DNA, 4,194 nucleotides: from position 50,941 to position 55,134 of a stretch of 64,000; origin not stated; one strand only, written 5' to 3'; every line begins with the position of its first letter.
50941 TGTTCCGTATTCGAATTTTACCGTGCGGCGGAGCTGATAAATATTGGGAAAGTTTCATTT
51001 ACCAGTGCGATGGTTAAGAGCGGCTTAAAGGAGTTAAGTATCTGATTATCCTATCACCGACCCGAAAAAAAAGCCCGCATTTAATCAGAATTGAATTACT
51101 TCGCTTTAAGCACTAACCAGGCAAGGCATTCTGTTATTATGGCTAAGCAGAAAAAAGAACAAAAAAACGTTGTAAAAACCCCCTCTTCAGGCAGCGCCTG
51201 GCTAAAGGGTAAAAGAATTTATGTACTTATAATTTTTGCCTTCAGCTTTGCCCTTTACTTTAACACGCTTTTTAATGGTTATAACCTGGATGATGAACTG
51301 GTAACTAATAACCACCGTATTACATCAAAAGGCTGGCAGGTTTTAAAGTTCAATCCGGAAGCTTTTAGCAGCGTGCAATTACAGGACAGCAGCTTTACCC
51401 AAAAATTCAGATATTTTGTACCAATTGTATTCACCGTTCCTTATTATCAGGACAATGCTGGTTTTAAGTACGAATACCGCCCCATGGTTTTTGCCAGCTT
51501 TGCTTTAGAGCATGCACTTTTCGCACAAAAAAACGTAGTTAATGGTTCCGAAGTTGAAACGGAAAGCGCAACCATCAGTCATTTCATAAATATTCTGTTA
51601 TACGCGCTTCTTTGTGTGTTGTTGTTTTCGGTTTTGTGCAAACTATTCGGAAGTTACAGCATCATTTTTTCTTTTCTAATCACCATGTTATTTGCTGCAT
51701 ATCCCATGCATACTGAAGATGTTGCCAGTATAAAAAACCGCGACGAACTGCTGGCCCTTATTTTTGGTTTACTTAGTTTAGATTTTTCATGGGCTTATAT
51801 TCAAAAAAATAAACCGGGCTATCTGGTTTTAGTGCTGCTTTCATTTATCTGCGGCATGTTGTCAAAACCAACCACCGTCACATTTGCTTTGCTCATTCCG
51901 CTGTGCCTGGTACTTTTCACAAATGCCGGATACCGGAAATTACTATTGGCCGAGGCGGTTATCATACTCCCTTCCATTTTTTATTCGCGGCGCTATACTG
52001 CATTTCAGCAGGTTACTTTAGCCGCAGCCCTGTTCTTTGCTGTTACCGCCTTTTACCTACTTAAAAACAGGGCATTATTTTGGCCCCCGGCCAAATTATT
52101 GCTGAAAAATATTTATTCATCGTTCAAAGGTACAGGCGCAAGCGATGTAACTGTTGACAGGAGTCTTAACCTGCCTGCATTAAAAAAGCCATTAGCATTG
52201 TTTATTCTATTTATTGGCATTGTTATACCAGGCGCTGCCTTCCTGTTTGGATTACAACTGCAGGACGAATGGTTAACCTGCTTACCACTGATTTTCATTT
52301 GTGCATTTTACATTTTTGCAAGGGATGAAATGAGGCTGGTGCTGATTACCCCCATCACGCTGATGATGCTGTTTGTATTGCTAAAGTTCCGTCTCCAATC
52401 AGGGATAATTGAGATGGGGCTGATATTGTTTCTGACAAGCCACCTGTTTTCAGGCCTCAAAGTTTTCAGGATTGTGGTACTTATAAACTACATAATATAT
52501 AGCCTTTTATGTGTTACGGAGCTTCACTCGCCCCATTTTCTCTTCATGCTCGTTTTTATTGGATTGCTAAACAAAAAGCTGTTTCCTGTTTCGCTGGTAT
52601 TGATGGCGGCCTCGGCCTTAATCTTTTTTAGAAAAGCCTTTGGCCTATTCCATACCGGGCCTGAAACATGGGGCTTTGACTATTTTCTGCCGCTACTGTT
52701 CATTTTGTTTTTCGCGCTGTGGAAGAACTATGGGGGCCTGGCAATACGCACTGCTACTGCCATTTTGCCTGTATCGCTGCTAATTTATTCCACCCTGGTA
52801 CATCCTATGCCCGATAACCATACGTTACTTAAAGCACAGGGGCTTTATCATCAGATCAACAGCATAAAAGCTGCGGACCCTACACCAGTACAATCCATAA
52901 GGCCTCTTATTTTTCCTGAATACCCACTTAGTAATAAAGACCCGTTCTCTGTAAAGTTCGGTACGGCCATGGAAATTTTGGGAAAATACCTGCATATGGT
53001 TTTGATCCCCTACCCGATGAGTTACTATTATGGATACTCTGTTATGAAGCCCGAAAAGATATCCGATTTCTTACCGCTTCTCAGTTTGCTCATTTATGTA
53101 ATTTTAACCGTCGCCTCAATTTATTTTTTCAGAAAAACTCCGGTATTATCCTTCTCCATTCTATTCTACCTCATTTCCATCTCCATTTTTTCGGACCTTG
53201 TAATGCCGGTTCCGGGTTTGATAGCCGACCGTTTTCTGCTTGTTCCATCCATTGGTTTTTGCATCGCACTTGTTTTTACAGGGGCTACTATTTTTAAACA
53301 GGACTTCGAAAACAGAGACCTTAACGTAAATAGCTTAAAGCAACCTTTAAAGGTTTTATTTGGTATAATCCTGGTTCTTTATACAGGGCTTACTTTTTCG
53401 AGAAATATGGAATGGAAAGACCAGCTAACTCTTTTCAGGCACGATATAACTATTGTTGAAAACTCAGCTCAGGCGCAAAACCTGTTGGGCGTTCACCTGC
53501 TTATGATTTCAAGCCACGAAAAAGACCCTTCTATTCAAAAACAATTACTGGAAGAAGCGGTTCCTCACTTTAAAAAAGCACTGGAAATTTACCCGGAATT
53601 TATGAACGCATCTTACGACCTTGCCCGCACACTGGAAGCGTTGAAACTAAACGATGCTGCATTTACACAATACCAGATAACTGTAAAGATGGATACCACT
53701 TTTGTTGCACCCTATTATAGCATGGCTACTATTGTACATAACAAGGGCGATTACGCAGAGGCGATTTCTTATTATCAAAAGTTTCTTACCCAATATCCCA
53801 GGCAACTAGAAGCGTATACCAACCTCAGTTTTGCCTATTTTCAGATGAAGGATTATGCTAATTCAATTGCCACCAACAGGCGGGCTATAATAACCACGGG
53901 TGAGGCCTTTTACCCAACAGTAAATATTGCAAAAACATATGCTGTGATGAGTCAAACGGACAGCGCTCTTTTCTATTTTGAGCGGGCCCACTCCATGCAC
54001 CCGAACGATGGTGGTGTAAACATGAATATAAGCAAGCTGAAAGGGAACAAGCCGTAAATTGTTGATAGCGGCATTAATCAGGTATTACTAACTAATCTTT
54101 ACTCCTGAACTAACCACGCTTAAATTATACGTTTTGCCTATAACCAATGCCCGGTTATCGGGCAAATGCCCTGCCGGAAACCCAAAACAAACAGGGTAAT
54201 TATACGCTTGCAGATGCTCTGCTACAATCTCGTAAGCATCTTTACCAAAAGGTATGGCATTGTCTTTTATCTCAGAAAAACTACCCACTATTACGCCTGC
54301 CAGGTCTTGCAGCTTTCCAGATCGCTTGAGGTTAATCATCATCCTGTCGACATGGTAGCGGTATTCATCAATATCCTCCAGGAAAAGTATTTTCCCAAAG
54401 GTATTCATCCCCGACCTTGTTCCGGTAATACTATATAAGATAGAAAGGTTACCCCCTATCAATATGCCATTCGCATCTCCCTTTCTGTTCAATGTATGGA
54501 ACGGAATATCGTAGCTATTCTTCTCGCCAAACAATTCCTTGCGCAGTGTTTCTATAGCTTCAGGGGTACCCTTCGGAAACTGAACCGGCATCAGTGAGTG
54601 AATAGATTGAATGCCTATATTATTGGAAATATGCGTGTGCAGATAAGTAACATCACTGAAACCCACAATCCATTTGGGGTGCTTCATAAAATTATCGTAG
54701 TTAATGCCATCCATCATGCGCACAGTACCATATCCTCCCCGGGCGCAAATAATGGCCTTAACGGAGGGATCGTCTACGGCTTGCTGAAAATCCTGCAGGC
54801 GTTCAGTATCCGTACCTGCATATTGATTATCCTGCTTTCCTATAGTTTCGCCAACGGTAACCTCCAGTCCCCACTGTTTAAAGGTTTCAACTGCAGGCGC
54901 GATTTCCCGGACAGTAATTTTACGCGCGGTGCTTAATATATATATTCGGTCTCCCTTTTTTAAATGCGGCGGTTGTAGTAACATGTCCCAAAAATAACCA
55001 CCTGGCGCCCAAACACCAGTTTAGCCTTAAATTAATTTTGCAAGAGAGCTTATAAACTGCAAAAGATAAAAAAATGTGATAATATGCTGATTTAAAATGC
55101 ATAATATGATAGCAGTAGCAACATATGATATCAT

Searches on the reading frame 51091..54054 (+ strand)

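Call 14: search_protein_families(library=pfam, proteins=[window:51091-54054:+], max_evalue=0.001)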
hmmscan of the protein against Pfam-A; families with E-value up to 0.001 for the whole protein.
window:51091-54054:+ (988 aa): 12 families
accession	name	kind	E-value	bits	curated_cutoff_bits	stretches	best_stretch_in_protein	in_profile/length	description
PF00515.34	TPR_1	-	2.1e-14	53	27.8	0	875-903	4-32/34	Tetratricopeptide repeat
PF14559.12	TPR_19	-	2.7e-13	50.5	25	1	886-926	5-45/68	Tetratricopeptide repeat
PF07719.23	TPR_2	-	1.5e-11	43.9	27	0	875-904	4-33/34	Tetratricopeptide repeat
PF13181.12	TPR_8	-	2.5e-10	40.1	25.7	0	875-903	4-32/34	Tetratricopeptide repeat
PF13432.12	TPR_16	-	3.7e-09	37.3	32.7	1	885-933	10-58/65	Tetratricopeptide repeat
PF13424.12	TPR_12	-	5.7e-09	36.5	30.1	1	875-933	6-72/77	Tetratricopeptide repeat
PF13428.12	TPR_14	-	1.4e-08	35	23.5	0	875-912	4-41/44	Tetratricopeptide repeat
PF13431.12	TPR_17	-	3.3e-08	33.6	24.4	0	827-853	2-28/34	Tetratricopeptide repeat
PF24575.1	TPR_Slam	-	8.6e-07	29.8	35.2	0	875-922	50-97/104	Surface lipoprotein assembly modifier, N-terminal TPR repeats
PF13414.12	TPR_11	-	6.7e-06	26.1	26.8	0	884-919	6-41/42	TPR repeat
PF13174.12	TPR_6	-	0.00028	21.8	26.3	0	885-903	13-31/33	Tetratricopeptide repeat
PF23914.1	TPR_CcmH_CycH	-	0.00091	19.5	42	0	868-928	83-143/158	Cytochrome c-type biogenesis protein H TPR domain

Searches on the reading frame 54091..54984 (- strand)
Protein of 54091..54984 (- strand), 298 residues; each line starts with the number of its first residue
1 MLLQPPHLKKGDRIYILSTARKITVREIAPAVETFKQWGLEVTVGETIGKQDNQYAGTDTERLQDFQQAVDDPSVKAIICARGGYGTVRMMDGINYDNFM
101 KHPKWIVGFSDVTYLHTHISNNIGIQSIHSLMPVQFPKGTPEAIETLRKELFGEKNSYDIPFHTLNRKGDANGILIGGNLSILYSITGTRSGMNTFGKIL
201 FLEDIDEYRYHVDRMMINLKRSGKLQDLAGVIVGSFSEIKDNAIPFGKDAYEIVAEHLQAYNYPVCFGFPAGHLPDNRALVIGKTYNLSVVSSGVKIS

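Call 14: search_protein_families(library=pfam, proteins=[window:54091-54984:-], max_evalue=0.001)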
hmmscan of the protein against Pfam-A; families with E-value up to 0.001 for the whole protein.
window:54091-54984:- (298 aa): 2 families
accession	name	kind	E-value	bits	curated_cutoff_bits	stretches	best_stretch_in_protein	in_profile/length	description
PF02016.21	Peptidase_S66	-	1.3e-35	122.6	25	1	14-129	1-120/121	LD-carboxypeptidase N-terminal domain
PF17676.7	Peptidase_S66C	-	3.9e-31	108.6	23.7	1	173-288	2-120/120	LD-carboxypeptidase C-terminal domain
